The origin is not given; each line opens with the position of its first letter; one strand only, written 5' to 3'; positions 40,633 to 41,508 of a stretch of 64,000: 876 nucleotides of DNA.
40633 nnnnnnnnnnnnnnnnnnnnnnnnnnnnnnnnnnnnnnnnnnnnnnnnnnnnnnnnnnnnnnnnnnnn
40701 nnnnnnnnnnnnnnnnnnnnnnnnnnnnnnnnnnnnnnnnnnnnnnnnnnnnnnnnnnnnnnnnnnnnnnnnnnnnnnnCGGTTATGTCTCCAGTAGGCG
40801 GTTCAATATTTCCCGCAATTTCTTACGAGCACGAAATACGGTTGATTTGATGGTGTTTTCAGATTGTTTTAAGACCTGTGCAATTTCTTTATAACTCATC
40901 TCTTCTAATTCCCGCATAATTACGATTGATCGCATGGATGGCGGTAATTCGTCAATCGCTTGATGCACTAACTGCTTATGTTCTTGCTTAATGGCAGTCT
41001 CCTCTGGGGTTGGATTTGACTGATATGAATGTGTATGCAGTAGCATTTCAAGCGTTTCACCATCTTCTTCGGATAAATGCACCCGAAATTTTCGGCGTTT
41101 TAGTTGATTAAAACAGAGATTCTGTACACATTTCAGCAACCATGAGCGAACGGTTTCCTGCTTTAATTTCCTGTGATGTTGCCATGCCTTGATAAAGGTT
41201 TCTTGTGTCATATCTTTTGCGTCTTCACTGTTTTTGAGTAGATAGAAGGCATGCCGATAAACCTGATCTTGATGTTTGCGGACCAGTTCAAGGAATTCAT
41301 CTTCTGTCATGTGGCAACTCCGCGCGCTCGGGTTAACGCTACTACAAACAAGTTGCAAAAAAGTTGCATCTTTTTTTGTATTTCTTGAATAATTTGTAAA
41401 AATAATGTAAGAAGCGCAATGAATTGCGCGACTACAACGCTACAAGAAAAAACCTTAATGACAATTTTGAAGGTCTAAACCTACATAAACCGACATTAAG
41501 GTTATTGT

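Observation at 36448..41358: ECF sigma / anti-sigma cluster with a DUF4252 domain present both stand-alone and fused to the N-terminus of an 835-aa outer-membrane barrel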

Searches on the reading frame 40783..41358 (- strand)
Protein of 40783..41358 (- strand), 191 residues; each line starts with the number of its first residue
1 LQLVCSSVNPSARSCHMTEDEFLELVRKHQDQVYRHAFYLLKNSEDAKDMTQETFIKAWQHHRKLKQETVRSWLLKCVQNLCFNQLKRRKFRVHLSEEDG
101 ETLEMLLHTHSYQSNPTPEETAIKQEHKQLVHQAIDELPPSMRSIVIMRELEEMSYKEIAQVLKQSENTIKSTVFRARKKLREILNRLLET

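Call 3: search_protein_families(library=pfam, proteins=[window:40783-41358:-], max_evalue=1)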
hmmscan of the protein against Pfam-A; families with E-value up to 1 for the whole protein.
window:40783-41358:- (191 aa): 12 families
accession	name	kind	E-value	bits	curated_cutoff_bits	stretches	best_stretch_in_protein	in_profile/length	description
PF08281.18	Sigma70_r4_2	-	9.3e-19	67.3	25.7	1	129-181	2-54/54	Sigma-70, region 4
PF04542.20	Sigma70_r2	-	2e-15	56.8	24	1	25-90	1-69/71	Sigma-70 region 2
PF04545.22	Sigma70_r4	-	2e-12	46.8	24.1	1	134-183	1-50/50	Sigma-70, region 4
PF14493.12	HTH_40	-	0.0024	18.6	27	1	61-139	20-65/89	Helix-turn-helix domain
PF07638.17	Sigma70_ECF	-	0.0059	17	21.1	1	131-185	130-183/185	ECF sigma factor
PF13542.12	HTH_Tnp_ISL3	-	0.025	14.5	27.4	1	147-171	20-44/51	Helix-turn-helix domain of transposase family ISL3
PF09324.15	Sec7-like_HDS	-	0.028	14.7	23.5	1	41-85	3-48/84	Mon2/Sec7/BIG1-like, HDS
PF03556.21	Cullin_binding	-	0.074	13.9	27.9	1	28-73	17-64/118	Cullin binding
PF00196.25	GerE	-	0.078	13.1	23.5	1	147-181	10-45/57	Bacterial regulatory proteins, luxR family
PF02001.22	DUF134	-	0.099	13.7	27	1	146-183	43-80/98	Protein of unknown function DUF134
PF22233.2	PhyR_sigma-like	-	0.16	12.3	27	0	137-178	3-44/50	Response regulator PhyR, sigma-like domain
PF02682.21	CT_C_D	-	0.24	11.5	22.1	1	122-172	29-79/202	Carboxyltransferase domain, subdomain C and D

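Call 5: search_protein_families(library=ncbifam, proteins=[window:40783-41358:-], max_evalue=0.1)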
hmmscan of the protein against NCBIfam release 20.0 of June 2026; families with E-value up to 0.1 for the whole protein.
window:40783-41358:- (191 aa): 114 families (the best 25 are shown)
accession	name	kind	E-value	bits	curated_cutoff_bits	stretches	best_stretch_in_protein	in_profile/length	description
NF058625.1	sigma_PG0214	equivalog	2e-37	128.5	130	1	17-187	1-163/170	GFO_1088 family ECF-type sigma factor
NF008888.0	PRK11922.1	equivalog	2.9e-37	128.5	204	1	16-189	26-200/231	RNA polymerase sigma factor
TIGR02985.1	Sig70_bacteroi1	subfamily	2.4e-35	122.2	126.4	1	21-185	2-162/162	RNA polymerase sigma-70 factor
NF007223.0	PRK09641.1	equivalog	1.2e-33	116.5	209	1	19-186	17-185/187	RNA polymerase sigma factor SigW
NF009185.0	PRK12533.1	equivalog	8.2e-32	110.7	248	1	14-186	23-194/231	RNA polymerase sigma factor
TIGR02937.1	sigma70-ECF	superfamily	5.4e-31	107.4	42.9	1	22-185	3-165/165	sigma-70 family RNA polymerase sigma factor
TIGR02950.1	SigM_subfam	subfamily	3.8e-30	104.8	147.95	1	24-185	4-158/159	RNA polymerase sigma factor, SigM family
NF007229.0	PRK09647.1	equivalog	3.9e-30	104.8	265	1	16-187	40-204/220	RNA polymerase sigma factor SigE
NF007225.0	PRK09643.1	equivalog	4.4e-28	98.4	190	1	19-189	26-186/204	RNA polymerase sigma factor SigM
NF004113.0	PRK05602.1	equivalog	8.7e-28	97.4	208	1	22-187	47-203/211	RNA polymerase sigma factor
NF009166.1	PRK12513.1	equivalog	8.7e-28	97.3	206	1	22-187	24-188/193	RNA polymerase sigma factor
TIGR02948.1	SigW_bacill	equivalog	2.1e-27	96.4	243.1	1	19-186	17-185/187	RNA polymerase sigma factor SigW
TIGR02939.1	RpoE_Sigma70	equivalog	1.3e-26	93.7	236.15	1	21-189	21-190/190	RNA polymerase sigma factor RpoE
NF053879.1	RNAPolSigSigVBac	equivalog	3.6e-26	91.8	190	1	18-185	2-155/160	RNA polymerase sigma factor SigV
TIGR02954.1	Sig70_famx3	hypoth_equivalog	5.1e-26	91.4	188.5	1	15-186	11-168/170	RNA polymerase sigma-70 factor, TIGR02954 family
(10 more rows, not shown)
